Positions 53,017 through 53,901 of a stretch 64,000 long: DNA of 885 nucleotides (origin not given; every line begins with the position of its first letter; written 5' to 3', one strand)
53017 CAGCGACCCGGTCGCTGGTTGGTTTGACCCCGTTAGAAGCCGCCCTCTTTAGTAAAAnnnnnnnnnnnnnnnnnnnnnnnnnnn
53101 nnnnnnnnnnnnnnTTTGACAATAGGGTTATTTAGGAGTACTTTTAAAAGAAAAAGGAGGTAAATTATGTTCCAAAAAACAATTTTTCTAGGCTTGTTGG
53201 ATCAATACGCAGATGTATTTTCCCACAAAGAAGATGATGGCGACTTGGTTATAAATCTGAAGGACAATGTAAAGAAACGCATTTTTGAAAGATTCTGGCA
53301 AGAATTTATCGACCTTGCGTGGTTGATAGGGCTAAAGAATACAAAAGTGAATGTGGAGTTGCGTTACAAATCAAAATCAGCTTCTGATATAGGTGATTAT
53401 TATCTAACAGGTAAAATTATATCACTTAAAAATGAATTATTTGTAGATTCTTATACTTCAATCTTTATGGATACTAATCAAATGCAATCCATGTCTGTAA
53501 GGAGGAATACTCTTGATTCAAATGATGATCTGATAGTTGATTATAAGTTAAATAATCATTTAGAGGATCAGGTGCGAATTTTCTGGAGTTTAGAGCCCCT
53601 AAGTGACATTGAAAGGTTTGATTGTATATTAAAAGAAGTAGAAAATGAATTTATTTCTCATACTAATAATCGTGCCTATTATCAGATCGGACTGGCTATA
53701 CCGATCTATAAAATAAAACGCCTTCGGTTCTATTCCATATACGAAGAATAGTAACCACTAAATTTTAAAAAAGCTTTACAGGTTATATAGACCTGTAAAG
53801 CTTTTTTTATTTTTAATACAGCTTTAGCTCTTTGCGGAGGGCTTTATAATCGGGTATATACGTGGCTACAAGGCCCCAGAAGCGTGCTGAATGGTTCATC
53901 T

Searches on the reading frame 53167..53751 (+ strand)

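Call 3: search_protein_families(library=pfam, proteins=[window:53167-53751:+], max_evalue=0.1)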
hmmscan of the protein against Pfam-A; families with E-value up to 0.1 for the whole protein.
window:53167-53751:+ (194 aa): 0 families

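Call 4: search_protein_families(library=padloc, proteins=[window:53167-53751:+], max_evalue=0.1)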
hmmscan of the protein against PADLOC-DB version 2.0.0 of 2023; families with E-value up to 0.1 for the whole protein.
window:53167-53751:+ (194 aa): 1 family
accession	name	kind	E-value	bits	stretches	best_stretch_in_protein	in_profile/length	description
PDLC02054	Cas10b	-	0.0026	14.6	1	122-173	127-178/537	-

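Call 5: search_protein_families(library=ncbifam, proteins=[window:53167-53751:+], max_evalue=0.1)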
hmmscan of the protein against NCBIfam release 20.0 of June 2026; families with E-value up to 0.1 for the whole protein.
window:53167-53751:+ (194 aa): 0 families

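Call 6: search_protein_families(library=phrogs, proteins=[window:53167-53751:+], max_evalue=0.1)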
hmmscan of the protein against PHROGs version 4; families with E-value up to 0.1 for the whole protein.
window:53167-53751:+ (194 aa): 0 families

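Call 86: search_protein_families(library=ncbifam, proteins=[L001:10937-14059:+], max_evalue=0.00001)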
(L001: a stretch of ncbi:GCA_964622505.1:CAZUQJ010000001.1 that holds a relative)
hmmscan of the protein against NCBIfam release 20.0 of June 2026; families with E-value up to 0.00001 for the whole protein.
L001:10937-14059:+ (1040 aa): 0 families
